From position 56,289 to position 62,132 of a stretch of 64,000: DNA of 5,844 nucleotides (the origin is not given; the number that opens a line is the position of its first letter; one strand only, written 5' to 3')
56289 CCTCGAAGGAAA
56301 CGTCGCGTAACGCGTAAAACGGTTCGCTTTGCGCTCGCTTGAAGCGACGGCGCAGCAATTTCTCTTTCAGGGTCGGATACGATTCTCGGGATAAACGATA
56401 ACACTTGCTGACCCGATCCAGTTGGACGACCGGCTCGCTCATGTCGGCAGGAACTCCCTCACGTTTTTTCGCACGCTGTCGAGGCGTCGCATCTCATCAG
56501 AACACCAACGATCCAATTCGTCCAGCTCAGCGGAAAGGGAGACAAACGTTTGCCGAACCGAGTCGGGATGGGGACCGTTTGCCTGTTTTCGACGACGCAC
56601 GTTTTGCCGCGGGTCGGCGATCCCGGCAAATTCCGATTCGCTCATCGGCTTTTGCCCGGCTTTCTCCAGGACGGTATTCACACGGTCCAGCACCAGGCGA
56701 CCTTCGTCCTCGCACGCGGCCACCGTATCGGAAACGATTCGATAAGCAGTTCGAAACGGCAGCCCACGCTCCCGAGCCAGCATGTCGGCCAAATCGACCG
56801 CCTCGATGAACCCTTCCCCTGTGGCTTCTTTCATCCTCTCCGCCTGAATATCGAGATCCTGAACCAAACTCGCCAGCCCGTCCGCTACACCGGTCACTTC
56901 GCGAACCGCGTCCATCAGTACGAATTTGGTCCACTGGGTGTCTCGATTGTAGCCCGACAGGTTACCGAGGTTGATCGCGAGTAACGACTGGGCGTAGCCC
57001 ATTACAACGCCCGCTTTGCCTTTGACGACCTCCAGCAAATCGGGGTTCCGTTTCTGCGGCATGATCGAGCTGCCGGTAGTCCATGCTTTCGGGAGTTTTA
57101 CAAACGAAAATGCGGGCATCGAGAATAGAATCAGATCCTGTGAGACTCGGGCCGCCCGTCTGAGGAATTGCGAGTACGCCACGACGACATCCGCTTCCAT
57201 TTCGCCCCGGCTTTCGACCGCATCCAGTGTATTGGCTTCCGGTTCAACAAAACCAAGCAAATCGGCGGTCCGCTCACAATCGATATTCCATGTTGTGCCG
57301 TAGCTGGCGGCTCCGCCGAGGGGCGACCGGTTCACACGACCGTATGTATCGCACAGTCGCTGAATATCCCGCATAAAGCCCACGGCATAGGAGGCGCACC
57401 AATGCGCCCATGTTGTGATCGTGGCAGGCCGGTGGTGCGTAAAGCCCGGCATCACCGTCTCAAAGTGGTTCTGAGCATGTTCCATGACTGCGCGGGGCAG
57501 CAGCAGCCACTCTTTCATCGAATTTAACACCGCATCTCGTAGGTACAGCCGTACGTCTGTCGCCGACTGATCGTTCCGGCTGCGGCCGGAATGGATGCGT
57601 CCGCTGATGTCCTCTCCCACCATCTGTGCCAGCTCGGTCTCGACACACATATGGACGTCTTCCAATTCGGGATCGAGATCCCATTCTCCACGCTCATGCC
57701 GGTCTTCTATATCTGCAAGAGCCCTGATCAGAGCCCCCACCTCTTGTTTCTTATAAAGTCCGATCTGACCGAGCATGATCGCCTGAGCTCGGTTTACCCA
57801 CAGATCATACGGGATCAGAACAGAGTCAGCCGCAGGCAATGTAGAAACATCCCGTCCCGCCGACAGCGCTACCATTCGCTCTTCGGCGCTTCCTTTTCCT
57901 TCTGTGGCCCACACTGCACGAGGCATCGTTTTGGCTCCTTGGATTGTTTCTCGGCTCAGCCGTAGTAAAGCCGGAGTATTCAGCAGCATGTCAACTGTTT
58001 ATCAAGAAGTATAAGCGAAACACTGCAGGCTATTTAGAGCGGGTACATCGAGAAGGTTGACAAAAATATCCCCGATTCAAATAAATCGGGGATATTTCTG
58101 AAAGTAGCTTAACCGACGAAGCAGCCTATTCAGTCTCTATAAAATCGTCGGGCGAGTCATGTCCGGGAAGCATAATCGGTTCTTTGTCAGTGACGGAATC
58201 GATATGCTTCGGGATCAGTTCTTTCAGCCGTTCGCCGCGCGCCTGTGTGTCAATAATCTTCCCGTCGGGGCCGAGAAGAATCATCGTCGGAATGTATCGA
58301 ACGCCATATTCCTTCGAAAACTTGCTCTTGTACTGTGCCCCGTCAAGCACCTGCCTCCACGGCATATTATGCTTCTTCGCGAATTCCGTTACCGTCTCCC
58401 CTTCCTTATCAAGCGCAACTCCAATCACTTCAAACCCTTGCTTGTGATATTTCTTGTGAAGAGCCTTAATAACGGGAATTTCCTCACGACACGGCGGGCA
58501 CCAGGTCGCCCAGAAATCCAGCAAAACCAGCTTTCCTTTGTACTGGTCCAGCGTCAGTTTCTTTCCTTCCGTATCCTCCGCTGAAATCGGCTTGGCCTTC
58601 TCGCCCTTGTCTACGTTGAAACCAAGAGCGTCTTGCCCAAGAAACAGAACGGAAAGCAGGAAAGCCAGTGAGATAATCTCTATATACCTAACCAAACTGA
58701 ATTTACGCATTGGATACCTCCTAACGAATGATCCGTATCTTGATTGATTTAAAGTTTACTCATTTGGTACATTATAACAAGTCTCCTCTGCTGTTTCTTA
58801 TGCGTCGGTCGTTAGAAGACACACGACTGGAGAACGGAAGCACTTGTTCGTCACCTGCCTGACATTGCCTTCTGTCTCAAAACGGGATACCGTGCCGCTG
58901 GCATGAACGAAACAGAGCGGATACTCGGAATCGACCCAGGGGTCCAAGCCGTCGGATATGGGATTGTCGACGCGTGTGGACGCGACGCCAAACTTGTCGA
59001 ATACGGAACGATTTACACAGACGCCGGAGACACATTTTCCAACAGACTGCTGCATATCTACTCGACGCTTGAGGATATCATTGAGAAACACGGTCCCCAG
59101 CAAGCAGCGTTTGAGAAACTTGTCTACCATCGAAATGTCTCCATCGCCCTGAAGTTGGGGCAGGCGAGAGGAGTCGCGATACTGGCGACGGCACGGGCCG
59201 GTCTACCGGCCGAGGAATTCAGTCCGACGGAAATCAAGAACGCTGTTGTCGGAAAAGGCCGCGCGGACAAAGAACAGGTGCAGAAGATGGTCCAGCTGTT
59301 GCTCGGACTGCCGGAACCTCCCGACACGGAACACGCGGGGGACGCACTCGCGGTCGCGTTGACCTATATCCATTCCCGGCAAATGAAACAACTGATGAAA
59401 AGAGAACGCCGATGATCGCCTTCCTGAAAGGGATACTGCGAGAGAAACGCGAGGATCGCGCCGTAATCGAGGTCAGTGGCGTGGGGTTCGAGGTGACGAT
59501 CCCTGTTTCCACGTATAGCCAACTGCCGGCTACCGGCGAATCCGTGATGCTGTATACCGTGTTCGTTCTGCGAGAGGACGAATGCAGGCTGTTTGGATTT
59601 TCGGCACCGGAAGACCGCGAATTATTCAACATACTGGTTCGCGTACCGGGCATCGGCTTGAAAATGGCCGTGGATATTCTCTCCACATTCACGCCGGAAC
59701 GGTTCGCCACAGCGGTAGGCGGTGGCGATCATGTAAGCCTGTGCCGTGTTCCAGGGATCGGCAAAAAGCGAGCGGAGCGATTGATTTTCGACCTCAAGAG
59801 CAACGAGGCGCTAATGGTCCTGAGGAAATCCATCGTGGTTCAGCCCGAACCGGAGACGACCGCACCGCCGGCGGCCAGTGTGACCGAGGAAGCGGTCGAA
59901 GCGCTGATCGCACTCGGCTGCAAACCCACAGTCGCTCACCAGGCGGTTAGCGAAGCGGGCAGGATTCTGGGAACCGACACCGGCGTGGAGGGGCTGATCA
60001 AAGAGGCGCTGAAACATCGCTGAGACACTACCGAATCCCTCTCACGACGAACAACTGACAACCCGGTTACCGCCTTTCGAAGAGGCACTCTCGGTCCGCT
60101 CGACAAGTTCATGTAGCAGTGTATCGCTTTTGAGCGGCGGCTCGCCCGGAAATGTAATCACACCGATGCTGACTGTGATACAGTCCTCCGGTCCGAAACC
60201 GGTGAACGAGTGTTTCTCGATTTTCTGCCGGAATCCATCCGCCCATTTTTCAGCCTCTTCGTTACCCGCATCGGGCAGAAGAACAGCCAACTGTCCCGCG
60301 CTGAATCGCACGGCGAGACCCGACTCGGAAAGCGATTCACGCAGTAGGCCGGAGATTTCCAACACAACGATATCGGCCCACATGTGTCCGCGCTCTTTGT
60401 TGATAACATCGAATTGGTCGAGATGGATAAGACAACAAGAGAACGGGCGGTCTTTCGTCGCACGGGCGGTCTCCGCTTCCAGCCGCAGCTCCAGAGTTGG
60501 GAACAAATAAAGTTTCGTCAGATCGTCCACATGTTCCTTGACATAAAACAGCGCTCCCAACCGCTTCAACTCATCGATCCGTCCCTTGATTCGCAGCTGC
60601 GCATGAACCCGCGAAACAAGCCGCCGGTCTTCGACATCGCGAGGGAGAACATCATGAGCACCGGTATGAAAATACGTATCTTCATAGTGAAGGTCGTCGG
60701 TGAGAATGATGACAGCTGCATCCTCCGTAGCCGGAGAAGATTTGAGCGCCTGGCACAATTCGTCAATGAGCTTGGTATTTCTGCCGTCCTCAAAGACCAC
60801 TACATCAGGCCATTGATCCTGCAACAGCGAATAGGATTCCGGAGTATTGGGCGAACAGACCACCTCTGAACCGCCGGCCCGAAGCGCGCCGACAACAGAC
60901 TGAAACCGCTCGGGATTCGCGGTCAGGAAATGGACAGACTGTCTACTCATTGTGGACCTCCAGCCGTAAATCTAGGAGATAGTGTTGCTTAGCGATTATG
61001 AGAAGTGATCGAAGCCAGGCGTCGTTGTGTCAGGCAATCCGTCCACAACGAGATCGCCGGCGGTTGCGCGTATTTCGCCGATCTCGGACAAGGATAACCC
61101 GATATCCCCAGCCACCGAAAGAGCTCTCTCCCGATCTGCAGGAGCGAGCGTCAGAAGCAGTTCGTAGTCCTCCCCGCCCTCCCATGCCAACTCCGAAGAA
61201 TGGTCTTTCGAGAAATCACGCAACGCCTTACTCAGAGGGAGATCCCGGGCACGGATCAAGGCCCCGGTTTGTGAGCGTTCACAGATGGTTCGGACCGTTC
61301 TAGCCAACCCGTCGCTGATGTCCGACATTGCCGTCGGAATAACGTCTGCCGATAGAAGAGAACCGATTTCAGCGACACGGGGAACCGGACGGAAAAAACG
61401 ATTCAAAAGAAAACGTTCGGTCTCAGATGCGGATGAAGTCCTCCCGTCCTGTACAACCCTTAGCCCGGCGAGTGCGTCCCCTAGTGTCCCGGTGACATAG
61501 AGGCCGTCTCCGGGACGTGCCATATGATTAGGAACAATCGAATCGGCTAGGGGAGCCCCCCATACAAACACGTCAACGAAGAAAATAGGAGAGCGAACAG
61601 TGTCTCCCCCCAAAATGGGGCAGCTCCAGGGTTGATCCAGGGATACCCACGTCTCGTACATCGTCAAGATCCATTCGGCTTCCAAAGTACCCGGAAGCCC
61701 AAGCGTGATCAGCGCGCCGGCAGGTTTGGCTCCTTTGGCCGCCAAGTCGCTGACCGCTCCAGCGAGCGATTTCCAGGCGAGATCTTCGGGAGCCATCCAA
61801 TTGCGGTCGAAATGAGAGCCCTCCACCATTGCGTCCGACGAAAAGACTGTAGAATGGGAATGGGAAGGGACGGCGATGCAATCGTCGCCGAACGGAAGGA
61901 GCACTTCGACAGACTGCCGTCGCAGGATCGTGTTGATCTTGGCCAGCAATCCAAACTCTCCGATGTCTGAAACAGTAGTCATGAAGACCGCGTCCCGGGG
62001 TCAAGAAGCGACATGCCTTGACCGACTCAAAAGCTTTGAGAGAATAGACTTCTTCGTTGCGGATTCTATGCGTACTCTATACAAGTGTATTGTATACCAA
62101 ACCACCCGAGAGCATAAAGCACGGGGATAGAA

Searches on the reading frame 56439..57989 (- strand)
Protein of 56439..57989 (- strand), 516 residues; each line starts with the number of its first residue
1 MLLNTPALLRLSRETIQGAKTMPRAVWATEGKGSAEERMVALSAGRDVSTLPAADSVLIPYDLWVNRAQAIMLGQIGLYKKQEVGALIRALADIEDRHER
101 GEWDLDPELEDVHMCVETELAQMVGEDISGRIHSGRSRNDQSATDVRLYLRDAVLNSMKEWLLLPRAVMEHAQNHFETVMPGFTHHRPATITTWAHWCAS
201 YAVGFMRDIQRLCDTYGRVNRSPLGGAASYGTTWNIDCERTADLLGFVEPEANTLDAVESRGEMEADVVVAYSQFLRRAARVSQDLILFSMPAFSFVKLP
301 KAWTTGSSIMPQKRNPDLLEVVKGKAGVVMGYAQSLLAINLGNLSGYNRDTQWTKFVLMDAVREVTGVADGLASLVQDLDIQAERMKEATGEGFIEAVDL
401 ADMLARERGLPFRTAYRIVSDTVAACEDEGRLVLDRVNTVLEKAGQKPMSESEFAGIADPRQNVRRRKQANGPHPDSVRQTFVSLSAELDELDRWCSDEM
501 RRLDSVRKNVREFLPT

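Call 24: search_protein_families(library=pfam, proteins=[window:56439-57989:-], max_evalue=0.00001)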
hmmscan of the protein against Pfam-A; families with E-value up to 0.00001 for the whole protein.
window:56439-57989:- (516 aa): 2 families
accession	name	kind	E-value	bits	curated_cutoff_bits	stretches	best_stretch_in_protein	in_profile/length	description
PF00206.25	Lyase_1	-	1.2e-49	169.8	27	1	76-331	42-312/312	Lyase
PF14698.11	ASL_C2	-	3e-11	44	27.3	1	394-435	1-41/69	Argininosuccinate lyase C-terminal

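Call 26: find_homologous_proteins(query=window:56439-57989:-, max_evalue=1e-50)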
Query window:56439-57989:- (516 aa): 7566 proteins with E <= 1e-50 among 8000 candidates; the best 120 are listed.
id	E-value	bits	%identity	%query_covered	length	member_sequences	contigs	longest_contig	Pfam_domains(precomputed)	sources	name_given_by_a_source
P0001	0.0e+0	1120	100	96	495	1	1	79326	PF14698.12,PF00206.26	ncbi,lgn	-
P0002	4.5e-286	967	85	96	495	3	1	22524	PF14698.12,PF00206.26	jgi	-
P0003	5.6e-251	852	77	96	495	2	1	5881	PF14698.12,PF00206.26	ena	-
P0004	2.9e-246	836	74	96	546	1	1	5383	PF14698.12,PF00206.26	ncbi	ncbi:MAG: argininosuccinate lyase [bacterium]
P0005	5.4e-237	806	70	96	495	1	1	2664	PF14698.12,PF00206.26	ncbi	-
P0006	9.1e-232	788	74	90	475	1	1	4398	PF14698.12,PF00206.26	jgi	jgi:argininosuccinate lyase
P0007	3.7e-231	786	69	96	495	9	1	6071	PF14698.12,PF00206.26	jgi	-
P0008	5.2e-155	535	49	94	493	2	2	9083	PF14698.12,PF00206.26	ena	-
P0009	7.0e-155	535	49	95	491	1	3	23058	PF14698.12,PF00206.26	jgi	jgi:argininosuccinate lyase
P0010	2.3e-152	526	47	97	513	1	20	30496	PF14698.12,PF00206.26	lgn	-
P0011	7.8e-151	521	48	96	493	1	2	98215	PF14698.12,PF00206.26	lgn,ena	-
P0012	8.6e-151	521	47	95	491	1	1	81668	PF14698.12,PF00206.26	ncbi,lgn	-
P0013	2.5e-149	516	48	95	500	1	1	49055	PF14698.12,PF00206.26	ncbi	-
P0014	4.2e-148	512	48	94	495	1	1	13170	PF14698.12,PF00206.26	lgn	-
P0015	1.5e-147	511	48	94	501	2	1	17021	PF14698.12,PF00206.26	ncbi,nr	ncbi:MAG: argininosuccinate lyase [bacterium]|nr:argininosuccinate lyase [bacterium]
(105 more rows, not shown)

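Call 27: find_encoding_contigs(protein=P0001, flank=10000, max_places=3)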
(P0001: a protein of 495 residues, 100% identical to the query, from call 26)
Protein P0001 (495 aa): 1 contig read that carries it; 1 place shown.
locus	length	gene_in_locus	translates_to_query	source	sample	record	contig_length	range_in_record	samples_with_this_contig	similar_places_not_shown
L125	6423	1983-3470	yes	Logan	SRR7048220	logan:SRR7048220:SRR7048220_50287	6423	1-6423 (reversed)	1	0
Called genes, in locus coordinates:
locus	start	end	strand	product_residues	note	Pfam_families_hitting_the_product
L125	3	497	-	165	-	?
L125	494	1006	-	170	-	PF02075:RuvC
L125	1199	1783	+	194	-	PF00578:AhpC-TSA, PF08534:Redoxin, PF13728:TraF (weak), PF00255:GSHPx (weak), PF00085:Thioredoxin, PF13098:Thioredoxin_2, PF13905:Thioredoxin_8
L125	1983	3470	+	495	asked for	PF00206:Lyase_1, PF14698:ASL_C2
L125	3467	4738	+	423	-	PF00005:ABC_tran, PF14524:Wzt_C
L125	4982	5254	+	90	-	-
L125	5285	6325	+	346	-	PF03480:DctP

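Call 28: find_encoding_contigs(protein=P0002, flank=10000, max_places=3)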
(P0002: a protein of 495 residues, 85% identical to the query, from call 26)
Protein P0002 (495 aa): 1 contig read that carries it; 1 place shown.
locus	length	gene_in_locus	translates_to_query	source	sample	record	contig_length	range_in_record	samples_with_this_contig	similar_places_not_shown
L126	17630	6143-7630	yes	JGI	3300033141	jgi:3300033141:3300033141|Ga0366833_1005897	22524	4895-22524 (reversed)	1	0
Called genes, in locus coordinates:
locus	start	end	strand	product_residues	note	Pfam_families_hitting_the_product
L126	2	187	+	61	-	?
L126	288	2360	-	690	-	PF03808:Glyco_tran_WecG, PF13727:CoA_binding_3, PF02397:Bac_transf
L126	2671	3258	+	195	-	PF01740:STAS (faint), PF13466:STAS_2 (weak)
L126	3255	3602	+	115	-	PF01740:STAS, PF13466:STAS_2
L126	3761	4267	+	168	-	-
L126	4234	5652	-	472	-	-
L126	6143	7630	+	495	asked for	PF00206:Lyase_1, PF14698:ASL_C2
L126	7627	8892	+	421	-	PF00005:ABC_tran, PF14524:Wzt_C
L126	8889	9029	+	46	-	-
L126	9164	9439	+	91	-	-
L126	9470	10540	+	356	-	PF03480:DctP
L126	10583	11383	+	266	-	PF00484:Pro_CA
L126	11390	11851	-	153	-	-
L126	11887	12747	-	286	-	PF00535:Glycos_transf_2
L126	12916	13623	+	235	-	PF01325:Fe_dep_repress, PF02742:Fe_dep_repr_C, PF04023:FeoA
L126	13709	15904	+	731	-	PF01926:MMR_HSR1, PF02421:FeoB_N, PF09439:SRPRB, PF17910:FeoB_Cyto, PF07670:Gate, PF07664:FeoB_C, PF07670:Gate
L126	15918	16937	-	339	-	PF05185:PRMT5 (weak), PF13649:Methyltransf_25 (faint), PF17286:PRMT5_C, PF22528:PRMT_C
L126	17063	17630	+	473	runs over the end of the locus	PF02878:PGM_PMM_I, PF02879:PGM_PMM_II, PF02880:PGM_PMM_III, PF00408:PGM_PMM_IV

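Call 34: list_cluster_members(proteins=[P0001, P0004, P0005])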
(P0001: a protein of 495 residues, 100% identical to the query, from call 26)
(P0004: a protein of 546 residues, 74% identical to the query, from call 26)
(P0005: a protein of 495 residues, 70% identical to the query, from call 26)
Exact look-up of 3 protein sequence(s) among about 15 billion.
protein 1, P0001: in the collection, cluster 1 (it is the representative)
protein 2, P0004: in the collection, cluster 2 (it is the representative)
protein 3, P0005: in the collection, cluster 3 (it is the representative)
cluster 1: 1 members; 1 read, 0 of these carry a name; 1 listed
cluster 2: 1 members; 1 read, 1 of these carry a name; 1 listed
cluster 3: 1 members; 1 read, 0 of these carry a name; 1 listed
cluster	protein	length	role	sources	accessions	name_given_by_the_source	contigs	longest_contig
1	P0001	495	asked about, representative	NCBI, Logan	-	-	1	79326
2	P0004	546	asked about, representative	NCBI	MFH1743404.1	MAG: argininosuccinate lyase [bacterium]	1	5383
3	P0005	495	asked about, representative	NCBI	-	-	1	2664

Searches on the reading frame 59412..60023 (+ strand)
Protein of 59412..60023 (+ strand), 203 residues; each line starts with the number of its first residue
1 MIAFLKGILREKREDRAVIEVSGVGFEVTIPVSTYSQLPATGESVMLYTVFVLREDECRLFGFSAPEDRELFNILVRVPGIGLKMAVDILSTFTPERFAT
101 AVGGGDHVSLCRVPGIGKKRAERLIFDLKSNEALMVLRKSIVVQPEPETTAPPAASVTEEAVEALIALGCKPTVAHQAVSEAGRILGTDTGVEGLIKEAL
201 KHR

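Call 58: search_protein_families(library=pfam, proteins=[window:59412-60023:+], max_evalue=0.00001)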
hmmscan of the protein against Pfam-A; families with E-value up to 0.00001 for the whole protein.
window:59412-60023:+ (203 aa): 3 families
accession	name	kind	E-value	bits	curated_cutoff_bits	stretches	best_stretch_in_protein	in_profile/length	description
PF01330.27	RuvA_N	-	1.4e-21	76.7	23.6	1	1-62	1-61/61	RuvA N terminal domain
PF14520.12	HHH_5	-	2.7e-13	50.6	27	1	72-129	1-56/57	Helix-hairpin-helix domain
PF07499.19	RuvA_C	-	2.3e-09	38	24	1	157-202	2-45/47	RuvA, C-terminal domain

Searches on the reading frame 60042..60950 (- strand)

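Call 58: search_protein_families(library=pfam, proteins=[window:60042-60950:-], max_evalue=0.00001)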
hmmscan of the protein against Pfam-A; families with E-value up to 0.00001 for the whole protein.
window:60042-60950:- (302 aa): 1 family
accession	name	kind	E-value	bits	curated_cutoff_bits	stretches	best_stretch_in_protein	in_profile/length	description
PF00990.26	GGDEF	-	2.4e-19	70.1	23.8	1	140-296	2-161/161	Diguanylate cyclase, GGDEF domain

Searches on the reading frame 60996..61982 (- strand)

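Call 58: search_protein_families(library=pfam, proteins=[window:60996-61982:-], max_evalue=0.00001)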
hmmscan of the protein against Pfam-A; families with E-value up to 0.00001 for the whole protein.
window:60996-61982:- (328 aa): 2 families
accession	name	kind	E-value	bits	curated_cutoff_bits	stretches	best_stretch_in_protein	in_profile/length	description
PF00586.29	AIRS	-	3.2e-19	69.8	24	1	32-142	1-110/112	AIR synthase related protein, N-terminal domain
PF02769.27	AIRS_C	-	1.4e-13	51.7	23.1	1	156-308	1-149/156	AIR synthase related protein, C-terminal domain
